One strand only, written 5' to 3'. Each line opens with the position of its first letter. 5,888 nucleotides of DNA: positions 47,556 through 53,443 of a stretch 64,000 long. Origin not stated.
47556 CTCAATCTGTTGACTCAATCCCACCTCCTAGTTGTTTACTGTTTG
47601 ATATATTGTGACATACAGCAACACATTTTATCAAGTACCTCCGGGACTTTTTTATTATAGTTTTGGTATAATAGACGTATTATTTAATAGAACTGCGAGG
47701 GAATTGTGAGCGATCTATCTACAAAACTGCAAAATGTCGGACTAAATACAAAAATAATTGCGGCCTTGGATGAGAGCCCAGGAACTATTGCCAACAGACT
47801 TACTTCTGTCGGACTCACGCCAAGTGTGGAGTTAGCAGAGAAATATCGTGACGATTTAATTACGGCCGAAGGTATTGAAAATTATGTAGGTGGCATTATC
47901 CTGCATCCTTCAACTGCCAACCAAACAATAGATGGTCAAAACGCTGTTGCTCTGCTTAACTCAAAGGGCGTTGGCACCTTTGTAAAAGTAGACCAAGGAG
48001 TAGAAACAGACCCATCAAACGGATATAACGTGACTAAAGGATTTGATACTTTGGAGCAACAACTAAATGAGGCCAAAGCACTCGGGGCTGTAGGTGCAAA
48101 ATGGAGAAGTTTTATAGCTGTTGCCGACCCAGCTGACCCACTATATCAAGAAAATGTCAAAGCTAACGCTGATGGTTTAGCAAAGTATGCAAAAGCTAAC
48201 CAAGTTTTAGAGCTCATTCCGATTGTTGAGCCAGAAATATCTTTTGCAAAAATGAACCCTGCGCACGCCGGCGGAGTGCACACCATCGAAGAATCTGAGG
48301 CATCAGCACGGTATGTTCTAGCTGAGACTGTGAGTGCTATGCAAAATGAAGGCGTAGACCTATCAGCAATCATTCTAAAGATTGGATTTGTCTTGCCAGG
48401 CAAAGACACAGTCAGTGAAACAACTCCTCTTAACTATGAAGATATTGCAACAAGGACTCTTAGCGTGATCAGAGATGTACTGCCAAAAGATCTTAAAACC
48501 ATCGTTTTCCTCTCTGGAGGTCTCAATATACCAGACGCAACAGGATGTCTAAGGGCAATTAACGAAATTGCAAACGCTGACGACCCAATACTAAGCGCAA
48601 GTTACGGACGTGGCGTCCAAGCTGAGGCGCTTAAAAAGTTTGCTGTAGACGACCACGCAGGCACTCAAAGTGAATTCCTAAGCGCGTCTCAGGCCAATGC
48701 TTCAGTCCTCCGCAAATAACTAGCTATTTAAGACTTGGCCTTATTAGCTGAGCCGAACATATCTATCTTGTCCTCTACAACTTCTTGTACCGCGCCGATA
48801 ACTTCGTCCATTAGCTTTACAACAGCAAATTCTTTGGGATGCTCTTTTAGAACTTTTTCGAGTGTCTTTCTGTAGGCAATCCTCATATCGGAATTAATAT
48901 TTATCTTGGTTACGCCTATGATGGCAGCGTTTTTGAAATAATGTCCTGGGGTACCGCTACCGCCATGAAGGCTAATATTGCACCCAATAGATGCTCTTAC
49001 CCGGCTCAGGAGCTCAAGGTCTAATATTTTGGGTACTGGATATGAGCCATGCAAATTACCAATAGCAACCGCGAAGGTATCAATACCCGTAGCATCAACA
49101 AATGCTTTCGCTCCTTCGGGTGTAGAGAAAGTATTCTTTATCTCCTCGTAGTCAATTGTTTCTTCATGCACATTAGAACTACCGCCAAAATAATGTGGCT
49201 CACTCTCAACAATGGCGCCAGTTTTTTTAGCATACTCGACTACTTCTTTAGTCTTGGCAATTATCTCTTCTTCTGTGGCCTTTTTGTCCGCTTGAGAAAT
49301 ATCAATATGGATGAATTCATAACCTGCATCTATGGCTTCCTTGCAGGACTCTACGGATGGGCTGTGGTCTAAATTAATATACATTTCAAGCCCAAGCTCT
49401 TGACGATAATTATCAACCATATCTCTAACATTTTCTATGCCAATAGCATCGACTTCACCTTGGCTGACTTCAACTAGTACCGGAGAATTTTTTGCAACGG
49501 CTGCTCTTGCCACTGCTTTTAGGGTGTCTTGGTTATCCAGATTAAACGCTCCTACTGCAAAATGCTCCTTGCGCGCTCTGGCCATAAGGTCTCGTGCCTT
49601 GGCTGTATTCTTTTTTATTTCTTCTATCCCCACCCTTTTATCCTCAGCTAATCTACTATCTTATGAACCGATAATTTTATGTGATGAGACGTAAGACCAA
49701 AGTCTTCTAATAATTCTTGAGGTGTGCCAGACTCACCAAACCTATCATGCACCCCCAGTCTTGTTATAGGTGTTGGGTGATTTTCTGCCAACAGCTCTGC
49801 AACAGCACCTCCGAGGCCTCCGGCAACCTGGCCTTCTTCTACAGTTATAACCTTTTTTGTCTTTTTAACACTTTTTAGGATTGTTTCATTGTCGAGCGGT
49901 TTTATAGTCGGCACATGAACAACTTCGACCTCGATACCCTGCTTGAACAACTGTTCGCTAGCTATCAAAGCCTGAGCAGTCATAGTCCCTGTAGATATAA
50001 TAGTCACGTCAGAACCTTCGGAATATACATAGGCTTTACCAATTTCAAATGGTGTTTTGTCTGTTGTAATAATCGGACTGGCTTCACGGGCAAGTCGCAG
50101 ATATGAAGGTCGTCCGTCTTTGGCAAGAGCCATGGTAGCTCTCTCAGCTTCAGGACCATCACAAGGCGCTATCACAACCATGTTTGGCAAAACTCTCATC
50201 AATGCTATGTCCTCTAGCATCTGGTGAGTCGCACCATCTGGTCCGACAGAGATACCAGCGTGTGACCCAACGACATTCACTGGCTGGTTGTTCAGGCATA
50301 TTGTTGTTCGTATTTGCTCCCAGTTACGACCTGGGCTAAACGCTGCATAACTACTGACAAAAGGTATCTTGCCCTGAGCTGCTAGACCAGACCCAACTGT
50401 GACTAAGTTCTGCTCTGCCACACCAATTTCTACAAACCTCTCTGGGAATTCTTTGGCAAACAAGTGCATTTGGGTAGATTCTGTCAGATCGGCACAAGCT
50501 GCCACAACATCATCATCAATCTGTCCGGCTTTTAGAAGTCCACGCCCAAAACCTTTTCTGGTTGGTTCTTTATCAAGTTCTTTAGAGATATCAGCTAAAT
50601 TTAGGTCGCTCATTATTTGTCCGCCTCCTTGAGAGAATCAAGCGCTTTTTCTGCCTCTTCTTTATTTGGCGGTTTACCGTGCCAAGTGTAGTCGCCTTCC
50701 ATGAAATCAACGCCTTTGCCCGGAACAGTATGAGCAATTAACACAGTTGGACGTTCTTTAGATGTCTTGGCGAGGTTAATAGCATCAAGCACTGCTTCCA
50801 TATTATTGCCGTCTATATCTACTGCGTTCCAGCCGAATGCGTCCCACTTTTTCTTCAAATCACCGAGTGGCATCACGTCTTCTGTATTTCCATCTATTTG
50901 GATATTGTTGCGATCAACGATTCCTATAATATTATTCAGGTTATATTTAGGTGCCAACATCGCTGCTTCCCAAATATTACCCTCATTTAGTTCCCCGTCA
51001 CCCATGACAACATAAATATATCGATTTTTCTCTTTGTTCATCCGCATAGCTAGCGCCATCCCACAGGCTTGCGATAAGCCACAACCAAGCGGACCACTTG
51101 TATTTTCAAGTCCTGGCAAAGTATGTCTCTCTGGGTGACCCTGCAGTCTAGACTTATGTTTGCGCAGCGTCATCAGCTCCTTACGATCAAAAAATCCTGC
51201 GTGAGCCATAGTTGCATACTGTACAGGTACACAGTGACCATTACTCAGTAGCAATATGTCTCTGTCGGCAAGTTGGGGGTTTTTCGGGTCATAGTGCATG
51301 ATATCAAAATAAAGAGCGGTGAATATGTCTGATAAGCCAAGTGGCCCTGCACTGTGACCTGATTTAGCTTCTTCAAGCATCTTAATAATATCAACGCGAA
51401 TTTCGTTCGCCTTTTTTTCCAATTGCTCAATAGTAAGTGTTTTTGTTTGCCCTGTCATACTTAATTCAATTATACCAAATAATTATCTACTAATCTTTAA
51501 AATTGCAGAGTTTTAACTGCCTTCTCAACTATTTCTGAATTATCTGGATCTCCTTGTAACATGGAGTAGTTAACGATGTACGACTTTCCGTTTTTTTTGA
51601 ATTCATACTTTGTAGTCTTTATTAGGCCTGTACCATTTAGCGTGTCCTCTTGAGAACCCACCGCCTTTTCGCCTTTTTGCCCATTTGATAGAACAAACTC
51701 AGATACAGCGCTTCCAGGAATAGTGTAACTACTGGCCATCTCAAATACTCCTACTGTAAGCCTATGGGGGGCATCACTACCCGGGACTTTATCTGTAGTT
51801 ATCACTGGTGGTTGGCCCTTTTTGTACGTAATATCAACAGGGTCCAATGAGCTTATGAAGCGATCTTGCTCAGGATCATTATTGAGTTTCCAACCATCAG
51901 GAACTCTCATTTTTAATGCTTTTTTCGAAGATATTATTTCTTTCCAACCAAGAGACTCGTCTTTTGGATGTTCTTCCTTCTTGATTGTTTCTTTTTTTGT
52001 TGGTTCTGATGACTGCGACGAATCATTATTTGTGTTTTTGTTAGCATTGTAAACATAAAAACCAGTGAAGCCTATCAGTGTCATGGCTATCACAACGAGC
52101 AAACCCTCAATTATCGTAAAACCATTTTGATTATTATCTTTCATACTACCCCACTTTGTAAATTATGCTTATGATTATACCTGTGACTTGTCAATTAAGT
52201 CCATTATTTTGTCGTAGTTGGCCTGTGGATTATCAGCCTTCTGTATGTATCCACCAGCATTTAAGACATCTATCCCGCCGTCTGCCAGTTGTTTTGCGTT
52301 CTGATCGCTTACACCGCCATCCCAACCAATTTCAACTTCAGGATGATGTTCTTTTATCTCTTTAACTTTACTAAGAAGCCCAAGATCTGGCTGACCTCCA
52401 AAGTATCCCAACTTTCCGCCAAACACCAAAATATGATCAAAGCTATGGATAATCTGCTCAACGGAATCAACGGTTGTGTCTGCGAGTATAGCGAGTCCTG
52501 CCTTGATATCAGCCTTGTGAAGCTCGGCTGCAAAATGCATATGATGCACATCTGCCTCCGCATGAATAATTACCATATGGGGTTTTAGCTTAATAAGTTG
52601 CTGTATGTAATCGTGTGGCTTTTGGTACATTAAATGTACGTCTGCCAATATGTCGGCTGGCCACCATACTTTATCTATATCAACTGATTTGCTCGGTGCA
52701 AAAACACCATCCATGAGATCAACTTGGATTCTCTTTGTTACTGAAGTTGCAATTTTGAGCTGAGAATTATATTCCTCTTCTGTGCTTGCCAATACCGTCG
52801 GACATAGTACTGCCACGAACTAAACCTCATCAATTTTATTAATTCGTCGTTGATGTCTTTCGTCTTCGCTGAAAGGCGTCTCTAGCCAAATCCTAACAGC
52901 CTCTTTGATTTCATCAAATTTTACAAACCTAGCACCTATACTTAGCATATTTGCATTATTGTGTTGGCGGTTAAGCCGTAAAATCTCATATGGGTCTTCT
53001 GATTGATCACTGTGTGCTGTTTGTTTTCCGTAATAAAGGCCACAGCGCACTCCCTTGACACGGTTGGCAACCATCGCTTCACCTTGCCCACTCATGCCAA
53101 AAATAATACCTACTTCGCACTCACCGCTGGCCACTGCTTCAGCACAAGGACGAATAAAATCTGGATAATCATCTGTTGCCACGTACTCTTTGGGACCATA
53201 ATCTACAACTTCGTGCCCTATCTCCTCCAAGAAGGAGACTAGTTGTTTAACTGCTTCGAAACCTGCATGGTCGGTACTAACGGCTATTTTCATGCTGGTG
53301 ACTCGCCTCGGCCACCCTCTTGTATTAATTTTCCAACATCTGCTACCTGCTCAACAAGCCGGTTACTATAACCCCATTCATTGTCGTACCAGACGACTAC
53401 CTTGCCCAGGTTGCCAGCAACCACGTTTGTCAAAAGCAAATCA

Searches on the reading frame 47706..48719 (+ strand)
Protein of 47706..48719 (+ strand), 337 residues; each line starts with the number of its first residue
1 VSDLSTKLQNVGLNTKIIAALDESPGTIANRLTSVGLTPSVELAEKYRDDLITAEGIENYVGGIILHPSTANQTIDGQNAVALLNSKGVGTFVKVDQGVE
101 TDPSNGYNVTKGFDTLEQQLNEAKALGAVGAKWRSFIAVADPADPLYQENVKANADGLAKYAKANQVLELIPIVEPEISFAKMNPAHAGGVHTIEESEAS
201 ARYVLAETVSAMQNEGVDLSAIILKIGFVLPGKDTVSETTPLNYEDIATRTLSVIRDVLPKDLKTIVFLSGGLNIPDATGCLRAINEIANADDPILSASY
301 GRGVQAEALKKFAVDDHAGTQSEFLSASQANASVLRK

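Call 13: search_protein_families(library=pfam, proteins=[window:47706-48719:+])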
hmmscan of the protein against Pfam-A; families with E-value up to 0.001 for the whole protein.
window:47706-48719:+ (337 aa): 1 family
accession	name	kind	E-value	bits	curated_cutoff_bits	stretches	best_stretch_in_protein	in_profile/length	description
PF00274.25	Glycolytic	-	5.3e-57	193.6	22.2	1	5-332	3-322/349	Fructose-bisphosphate aldolase class-I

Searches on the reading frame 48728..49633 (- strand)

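Call 13: search_protein_families(library=pfam, proteins=[window:48728-49633:-])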
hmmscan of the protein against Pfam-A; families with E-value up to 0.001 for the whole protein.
window:48728-49633:- (301 aa): 1 family
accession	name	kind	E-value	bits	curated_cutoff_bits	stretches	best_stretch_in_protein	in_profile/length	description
PF01116.26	F_bP_aldolase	-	2.9e-67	227.5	25.5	1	12-298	2-277/277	Fructose-bisphosphate aldolase class-II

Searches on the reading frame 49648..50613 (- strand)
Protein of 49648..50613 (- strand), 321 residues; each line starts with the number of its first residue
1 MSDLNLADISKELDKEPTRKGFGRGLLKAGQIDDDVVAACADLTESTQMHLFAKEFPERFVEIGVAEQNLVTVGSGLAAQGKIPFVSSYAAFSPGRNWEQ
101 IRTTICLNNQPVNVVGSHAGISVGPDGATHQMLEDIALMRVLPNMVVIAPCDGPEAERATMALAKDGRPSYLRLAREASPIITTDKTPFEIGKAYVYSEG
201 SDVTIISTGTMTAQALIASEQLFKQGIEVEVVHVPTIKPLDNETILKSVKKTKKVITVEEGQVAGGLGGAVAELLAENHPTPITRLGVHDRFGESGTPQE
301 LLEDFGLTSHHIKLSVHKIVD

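Call 14: search_protein_families(library=pfam, proteins=[window:49648-50613:-])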
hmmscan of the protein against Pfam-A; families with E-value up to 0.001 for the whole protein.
window:49648-50613:- (321 aa): 4 families
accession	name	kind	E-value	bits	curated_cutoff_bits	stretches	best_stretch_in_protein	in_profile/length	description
PF02779.29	Transket_pyr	-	1e-38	133.1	27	1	18-178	5-171/174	Transketolase, pyrimidine binding domain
PF02780.25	Transketolase_C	-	3.4e-36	124.3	25.9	1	192-312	1-124/124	Transketolase, C-terminal domain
PF22613.1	Transketolase_C_1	-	1.4e-08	35.4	27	1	194-308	2-113/113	Transketolase-like TK C-terminal domain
PF17147.9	PFOR_II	-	6.8e-05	23.6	27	1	202-273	2-73/102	Pyruvate:ferredoxin oxidoreductase core domain II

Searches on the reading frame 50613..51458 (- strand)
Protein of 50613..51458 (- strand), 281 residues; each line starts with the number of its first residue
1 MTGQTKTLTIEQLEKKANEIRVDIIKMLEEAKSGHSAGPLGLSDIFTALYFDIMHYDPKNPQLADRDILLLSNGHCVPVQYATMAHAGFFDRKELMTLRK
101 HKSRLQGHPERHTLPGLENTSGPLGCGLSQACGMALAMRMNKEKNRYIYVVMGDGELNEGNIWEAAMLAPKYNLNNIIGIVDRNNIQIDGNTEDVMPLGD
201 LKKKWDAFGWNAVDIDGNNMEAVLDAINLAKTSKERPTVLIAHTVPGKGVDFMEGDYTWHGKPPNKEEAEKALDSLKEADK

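Call 14: search_protein_families(library=pfam, proteins=[window:50613-51458:-])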
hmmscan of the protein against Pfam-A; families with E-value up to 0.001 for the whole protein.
window:50613-51458:- (281 aa): 4 families
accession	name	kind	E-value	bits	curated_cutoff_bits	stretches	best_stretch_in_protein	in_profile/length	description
PF00456.26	Transketolase_N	-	5.3e-59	200.3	22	1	15-271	4-270/334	Transketolase, thiamine diphosphate binding domain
PF13292.11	DXP_synthase_N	-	6.7e-13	49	21.2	1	4-191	9-178/274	1-deoxy-D-xylulose-5-phosphate synthase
PF00676.26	E1_dh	-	1.6e-11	44.2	22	1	118-232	97-209/300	Dehydrogenase E1 component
PF02775.26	TPP_enzyme_C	-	0.00029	21.1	21.9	1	110-186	18-84/151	Thiamine pyrophosphate enzyme, C-terminal TPP binding domain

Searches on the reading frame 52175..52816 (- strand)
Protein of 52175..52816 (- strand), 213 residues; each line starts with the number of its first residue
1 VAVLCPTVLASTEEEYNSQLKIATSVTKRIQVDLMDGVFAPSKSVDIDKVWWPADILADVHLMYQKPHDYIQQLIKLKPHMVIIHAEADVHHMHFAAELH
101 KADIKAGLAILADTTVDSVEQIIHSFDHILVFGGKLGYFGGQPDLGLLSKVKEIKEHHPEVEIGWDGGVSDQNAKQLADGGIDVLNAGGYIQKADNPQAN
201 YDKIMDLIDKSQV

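Call 14: search_protein_families(library=pfam, proteins=[window:52175-52816:-])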
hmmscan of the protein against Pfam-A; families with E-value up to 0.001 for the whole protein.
window:52175-52816:- (213 aa): 1 family
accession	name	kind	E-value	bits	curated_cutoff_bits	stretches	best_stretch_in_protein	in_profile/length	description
PF00834.25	Ribul_P_3_epim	-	2.1e-26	93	21.1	1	5-191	3-197/198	Ribulose-phosphate 3 epimerase family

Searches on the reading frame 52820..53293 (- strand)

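Call 14: search_protein_families(library=pfam, proteins=[window:52820-53293:-])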
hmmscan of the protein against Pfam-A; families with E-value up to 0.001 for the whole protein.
window:52820-53293:- (157 aa): 1 family
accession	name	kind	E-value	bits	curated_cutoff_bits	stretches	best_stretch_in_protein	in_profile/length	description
PF02502.23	LacAB_rpiB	-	7.3e-42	143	24.7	1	3-154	1-138/138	Ribose/Galactose Isomerase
